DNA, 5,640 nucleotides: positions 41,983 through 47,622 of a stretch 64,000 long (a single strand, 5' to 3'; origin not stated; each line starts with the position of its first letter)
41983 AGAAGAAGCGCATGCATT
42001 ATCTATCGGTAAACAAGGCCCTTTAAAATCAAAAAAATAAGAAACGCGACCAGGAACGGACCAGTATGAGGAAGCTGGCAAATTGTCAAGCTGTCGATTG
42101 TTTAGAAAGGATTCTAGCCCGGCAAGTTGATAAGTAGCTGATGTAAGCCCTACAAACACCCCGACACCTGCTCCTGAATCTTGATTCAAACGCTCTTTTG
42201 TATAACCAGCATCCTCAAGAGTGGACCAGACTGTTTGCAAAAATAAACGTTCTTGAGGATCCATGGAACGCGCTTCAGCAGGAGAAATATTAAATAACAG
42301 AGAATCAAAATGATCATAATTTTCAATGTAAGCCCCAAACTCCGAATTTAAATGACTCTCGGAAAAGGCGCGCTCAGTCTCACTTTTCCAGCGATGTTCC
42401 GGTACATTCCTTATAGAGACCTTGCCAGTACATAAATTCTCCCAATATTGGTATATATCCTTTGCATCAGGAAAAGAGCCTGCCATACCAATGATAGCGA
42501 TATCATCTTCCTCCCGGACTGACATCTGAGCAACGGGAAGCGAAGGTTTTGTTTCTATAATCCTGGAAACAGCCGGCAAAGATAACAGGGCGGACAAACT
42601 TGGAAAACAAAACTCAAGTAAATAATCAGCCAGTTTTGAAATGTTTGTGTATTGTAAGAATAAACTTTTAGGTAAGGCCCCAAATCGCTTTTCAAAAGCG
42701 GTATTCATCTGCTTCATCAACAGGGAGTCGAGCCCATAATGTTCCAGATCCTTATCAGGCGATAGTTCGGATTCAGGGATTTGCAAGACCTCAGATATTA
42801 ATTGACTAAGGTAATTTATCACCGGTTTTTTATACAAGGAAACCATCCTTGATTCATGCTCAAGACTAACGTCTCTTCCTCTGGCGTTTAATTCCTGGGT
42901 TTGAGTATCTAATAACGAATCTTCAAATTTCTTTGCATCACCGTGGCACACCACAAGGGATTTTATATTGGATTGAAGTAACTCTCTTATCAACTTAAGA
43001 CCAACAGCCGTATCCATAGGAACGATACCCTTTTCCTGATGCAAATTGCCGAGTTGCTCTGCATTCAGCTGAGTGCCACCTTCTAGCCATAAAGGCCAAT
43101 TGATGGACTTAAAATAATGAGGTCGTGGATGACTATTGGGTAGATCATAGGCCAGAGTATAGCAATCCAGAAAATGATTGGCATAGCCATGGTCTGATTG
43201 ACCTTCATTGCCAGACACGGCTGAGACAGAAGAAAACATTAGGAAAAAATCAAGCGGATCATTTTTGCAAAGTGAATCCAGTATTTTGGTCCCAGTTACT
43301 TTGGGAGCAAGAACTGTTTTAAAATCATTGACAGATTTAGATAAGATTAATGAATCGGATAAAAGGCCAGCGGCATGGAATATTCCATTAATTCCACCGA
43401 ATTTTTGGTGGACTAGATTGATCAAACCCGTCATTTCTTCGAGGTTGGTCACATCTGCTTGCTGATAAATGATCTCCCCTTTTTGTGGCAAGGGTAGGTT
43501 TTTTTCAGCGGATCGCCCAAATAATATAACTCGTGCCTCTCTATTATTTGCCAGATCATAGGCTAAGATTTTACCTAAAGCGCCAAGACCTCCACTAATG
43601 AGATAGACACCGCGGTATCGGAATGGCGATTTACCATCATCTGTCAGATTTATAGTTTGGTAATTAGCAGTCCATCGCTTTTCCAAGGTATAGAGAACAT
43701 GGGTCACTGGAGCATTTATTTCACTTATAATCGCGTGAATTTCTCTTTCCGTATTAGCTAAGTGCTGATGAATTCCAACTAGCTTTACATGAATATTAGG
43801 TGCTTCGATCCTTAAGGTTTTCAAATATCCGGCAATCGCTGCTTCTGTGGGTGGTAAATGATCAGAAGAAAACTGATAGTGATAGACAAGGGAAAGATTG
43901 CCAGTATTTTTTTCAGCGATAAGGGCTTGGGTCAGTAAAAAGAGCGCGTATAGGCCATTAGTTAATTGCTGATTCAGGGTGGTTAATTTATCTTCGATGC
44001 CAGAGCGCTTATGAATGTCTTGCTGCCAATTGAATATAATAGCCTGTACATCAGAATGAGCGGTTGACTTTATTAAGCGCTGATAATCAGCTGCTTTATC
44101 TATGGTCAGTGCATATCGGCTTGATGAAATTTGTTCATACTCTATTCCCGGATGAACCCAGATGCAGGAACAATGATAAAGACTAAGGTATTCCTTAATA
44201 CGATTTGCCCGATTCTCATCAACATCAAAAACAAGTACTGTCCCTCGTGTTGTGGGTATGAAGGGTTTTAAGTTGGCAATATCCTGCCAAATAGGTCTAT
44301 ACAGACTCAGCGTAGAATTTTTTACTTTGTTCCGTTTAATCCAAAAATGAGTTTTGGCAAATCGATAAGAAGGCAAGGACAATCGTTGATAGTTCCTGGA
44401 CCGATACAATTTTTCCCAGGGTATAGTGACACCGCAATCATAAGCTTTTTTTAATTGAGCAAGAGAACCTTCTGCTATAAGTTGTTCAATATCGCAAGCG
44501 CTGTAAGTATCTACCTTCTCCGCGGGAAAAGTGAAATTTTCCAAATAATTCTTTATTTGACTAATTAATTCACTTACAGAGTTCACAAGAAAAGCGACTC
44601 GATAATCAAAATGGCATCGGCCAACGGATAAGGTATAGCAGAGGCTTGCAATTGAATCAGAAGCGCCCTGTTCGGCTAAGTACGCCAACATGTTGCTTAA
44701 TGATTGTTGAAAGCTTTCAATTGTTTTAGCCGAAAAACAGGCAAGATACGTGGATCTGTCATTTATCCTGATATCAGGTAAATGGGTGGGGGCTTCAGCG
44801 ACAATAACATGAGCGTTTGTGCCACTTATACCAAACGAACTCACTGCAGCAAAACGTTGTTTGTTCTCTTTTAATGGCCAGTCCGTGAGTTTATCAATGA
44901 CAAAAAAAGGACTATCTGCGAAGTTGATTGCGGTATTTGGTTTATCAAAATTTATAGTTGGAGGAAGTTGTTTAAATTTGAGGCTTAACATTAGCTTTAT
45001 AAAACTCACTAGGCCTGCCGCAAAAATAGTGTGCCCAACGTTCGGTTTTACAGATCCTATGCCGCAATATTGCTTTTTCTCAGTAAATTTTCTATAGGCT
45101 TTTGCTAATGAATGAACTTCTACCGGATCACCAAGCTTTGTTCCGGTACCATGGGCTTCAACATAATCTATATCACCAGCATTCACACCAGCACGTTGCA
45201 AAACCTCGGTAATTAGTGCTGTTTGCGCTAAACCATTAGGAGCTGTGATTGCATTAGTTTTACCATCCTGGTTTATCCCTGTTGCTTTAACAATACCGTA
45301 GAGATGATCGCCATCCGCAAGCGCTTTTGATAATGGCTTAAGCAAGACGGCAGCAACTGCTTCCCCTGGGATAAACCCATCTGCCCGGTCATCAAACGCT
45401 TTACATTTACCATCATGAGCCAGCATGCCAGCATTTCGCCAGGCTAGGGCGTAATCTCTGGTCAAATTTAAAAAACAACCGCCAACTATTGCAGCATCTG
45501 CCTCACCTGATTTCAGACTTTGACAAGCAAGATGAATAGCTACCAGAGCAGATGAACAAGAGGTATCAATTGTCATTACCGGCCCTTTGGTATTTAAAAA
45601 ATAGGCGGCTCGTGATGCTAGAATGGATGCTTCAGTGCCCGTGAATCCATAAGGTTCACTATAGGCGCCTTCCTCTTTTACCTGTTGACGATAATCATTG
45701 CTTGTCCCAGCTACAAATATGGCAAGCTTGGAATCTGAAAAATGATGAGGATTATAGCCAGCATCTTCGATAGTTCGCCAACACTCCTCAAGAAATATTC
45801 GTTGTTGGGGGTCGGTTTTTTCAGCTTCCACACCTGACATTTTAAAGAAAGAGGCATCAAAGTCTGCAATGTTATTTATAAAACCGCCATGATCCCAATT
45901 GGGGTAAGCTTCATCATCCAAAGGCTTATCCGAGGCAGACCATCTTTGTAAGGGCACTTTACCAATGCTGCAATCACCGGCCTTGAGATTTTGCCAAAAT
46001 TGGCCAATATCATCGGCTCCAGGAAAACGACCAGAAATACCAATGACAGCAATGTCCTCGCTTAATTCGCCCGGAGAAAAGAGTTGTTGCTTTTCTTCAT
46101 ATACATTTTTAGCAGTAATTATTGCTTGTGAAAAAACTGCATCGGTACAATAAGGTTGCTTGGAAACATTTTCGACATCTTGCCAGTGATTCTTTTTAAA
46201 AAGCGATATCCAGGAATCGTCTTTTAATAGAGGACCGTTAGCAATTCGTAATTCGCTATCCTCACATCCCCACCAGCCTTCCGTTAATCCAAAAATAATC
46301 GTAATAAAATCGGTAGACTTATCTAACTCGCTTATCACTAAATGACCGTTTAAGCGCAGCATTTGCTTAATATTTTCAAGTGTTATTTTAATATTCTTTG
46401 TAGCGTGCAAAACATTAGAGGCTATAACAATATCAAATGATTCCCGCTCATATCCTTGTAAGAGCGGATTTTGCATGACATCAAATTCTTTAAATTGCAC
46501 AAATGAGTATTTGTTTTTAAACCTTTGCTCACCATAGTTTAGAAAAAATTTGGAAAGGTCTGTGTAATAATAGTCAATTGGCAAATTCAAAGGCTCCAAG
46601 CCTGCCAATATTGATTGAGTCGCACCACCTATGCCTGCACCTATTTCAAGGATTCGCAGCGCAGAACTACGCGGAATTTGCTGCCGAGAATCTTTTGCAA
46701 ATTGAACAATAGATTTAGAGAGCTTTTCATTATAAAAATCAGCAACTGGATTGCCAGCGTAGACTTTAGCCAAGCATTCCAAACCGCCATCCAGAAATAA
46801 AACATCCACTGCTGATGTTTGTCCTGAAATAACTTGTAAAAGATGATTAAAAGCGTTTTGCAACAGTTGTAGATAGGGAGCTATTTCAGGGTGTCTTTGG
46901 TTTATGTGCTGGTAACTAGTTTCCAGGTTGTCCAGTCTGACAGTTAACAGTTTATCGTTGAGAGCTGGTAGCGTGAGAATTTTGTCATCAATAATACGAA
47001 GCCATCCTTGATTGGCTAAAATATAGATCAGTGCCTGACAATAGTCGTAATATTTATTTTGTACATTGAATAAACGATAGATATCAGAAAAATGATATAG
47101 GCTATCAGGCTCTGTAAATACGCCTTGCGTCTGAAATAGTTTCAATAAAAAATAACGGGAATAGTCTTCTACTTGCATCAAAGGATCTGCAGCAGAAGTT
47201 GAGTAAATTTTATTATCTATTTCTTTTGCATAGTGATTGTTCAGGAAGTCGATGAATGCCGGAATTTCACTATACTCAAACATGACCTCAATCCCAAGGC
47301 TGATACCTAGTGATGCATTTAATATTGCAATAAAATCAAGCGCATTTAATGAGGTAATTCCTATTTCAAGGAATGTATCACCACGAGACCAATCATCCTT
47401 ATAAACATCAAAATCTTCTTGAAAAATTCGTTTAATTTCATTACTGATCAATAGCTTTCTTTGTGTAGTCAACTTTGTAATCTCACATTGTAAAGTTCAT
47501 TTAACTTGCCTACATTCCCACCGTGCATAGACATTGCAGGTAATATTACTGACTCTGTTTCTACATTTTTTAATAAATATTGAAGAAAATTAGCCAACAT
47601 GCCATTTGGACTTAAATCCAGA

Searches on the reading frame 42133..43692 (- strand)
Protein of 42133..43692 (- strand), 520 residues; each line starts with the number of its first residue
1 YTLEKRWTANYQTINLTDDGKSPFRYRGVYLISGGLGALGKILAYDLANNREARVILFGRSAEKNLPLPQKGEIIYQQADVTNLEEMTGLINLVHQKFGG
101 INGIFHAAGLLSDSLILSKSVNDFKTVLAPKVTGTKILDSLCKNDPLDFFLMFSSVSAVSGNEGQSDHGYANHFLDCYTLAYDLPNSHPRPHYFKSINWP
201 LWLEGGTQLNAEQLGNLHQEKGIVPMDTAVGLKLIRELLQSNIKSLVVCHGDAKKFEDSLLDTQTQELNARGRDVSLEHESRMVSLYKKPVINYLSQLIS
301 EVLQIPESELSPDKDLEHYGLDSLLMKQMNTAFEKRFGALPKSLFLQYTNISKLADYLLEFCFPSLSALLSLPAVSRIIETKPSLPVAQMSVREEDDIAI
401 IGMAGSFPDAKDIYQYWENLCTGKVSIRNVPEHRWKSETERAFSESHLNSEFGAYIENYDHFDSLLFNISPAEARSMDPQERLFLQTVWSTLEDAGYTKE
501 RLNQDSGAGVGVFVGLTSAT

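Call 12: search_protein_families(library=pfam, proteins=[window:42133-43692:-], max_evalue=0.0001)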
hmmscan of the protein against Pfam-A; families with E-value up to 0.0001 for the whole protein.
window:42133-43692:- (520 aa): 6 families
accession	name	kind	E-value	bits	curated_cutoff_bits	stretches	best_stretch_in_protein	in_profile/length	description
PF08659.16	KR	-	1.5e-38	133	22.6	1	28-178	1-159/180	KR domain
PF00109.32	ketoacyl-synt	-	3.5e-32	112.4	20.8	1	396-518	2-124/252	Beta-ketoacyl synthase, N-terminal domain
PF00550.31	PP-binding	-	4.4e-14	52.9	20.8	1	294-358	2-67/67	Phosphopantetheine attachment site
PF00106.31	adh_short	-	2.9e-07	30.6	26.6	1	30-135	3-112/195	short chain dehydrogenase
PF23297.2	ACP_SdgA_C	-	1.4e-06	28.7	27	1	289-357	9-78/95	Highly reducing polyketide synthase sdgA, C-terminal ACP domain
PF13561.12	adh_short_C2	-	4e-05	23.7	27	1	51-135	19-108/236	Enoyl-(Acyl carrier protein) reductase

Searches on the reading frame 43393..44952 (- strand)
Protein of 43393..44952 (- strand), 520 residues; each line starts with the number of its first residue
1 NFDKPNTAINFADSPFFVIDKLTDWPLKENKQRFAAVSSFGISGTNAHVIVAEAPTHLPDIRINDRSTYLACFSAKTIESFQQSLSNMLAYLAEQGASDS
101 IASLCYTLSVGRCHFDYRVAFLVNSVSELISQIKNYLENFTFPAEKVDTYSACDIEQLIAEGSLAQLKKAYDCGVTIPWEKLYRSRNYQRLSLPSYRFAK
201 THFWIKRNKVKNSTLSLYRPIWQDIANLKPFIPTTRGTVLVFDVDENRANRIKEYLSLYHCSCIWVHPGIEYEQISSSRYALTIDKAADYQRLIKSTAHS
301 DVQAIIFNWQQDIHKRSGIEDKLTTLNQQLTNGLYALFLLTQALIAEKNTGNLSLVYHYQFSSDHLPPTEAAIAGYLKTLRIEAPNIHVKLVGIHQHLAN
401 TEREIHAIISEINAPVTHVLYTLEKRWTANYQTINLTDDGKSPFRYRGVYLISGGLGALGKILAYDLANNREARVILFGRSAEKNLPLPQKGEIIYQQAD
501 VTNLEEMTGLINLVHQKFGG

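Call 12: search_protein_families(library=pfam, proteins=[window:43393-44952:-], max_evalue=0.0001)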
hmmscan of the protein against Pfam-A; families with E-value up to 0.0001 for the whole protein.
window:43393-44952:- (520 aa): 5 families
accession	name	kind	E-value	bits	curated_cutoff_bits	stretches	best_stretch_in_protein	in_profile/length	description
PF21394.3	Beta-ketacyl_N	-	2.9e-30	105.5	26.9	1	237-405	1-163/170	Beta-ketoacyl synthase-like, N-terminal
PF22336.2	RhiE-like_linker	-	1e-14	54.7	27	1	72-139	1-66/67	RhiE-like, KS-MAT linker domain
PF16197.11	KAsynt_C_assoc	-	4.2e-14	53.3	33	1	5-99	1-91/111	Ketoacyl-synthetase C-terminal extension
PF22621.2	CurL-like_PKS_C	-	7.3e-14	51.9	27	1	70-132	2-63/64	CurL-like, PKS C-terminal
PF08659.16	KR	-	1.2e-06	29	22.6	1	448-518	1-79/180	KR domain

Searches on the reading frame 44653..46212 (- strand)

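Call 12: search_protein_families(library=pfam, proteins=[window:44653-46212:-], max_evalue=0.0001)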
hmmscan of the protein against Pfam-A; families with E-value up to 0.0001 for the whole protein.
window:44653-46212:- (520 aa): 4 families
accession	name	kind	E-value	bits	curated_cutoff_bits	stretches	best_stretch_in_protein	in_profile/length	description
PF00109.32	ketoacyl-synt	-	4.8e-78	262.7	20.8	1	52-297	2-252/252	Beta-ketoacyl synthase, N-terminal domain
PF02801.28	Ketoacyl-synt_C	-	2.4e-39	134.5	20.8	1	305-423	1-119/119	Beta-ketoacyl synthase, C-terminal domain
PF16197.11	KAsynt_C_assoc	-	1.9e-13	51.2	33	1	425-513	1-85/111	Ketoacyl-synthetase C-terminal extension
PF00108.29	Thiolase_N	-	1.5e-07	31.5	26.4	1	208-246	74-112/260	Thiolase, N-terminal domain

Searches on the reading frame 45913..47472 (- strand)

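Call 12: search_protein_families(library=pfam, proteins=[window:45913-47472:-], max_evalue=0.0001)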
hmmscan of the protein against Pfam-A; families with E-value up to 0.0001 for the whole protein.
window:45913-47472:- (520 aa): 7 families
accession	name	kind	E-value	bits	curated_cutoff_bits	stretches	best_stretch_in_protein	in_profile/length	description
PF08242.18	Methyltransf_12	-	1.4e-15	58.2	30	1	275-378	1-98/98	Methyltransferase domain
PF13847.12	Methyltransf_31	-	1.4e-11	44.7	27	1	269-390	2-119/145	Methyltransferase domain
PF08241.18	Methyltransf_11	-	1.9e-10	41.7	21.2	1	275-380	1-95/95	Methyltransferase domain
PF00109.32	ketoacyl-synt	-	1.1e-09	38.7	20.8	1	472-515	2-45/252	Beta-ketoacyl synthase, N-terminal domain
PF13489.12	Methyltransf_23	-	2.9e-09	37.3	27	1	268-432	20-136/164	Methyltransferase domain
PF13649.12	Methyltransf_25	-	1.5e-07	32.4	27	1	274-376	1-97/97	Methyltransferase domain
PF00550.31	PP-binding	-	1.6e-06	28.7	20.8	1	12-77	2-67/67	Phosphopantetheine attachment site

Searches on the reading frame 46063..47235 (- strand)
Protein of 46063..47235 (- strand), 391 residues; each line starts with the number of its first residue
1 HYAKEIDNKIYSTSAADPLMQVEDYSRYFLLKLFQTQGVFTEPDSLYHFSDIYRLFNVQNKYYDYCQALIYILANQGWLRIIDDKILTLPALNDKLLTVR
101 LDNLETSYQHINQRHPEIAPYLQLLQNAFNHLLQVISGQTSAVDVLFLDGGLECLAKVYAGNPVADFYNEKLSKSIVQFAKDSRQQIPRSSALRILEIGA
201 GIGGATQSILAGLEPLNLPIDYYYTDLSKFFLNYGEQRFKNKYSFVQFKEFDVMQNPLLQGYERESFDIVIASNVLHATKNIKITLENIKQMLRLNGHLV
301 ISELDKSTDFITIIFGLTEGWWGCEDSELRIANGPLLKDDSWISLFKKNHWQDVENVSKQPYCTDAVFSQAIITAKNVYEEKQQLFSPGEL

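Call 42: search_solved_structures(query=window:46063-47235:-, max_evalue=0.001)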
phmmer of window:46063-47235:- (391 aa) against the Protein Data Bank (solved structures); distinct sequences matched with E-value up to 0.001: 7.
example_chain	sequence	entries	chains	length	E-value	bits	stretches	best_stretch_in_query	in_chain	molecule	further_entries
6cca_A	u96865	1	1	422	1e-60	209.1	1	22-354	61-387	DisA protein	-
6d6y_A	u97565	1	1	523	2.4e-52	181.5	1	18-345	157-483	AprA Methyltransferase 2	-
5thy_A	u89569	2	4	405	4.1e-41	144.6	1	106-376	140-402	CurJ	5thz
5mpt_A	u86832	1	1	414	1.5e-29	106.5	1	101-328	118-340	Citrinin polyketide synthase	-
7dmb_A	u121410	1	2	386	9.3e-28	100.6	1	189-353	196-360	Putative methyltransferase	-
6kjg_A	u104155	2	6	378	3.7e-26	95.4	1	183-355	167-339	Dual-functional monooxygenase/methyltransferase psoF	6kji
7cpx_A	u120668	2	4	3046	6.8e-25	91.2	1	118-356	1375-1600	Lovastatin nonaketide synthase, polyketide synthase component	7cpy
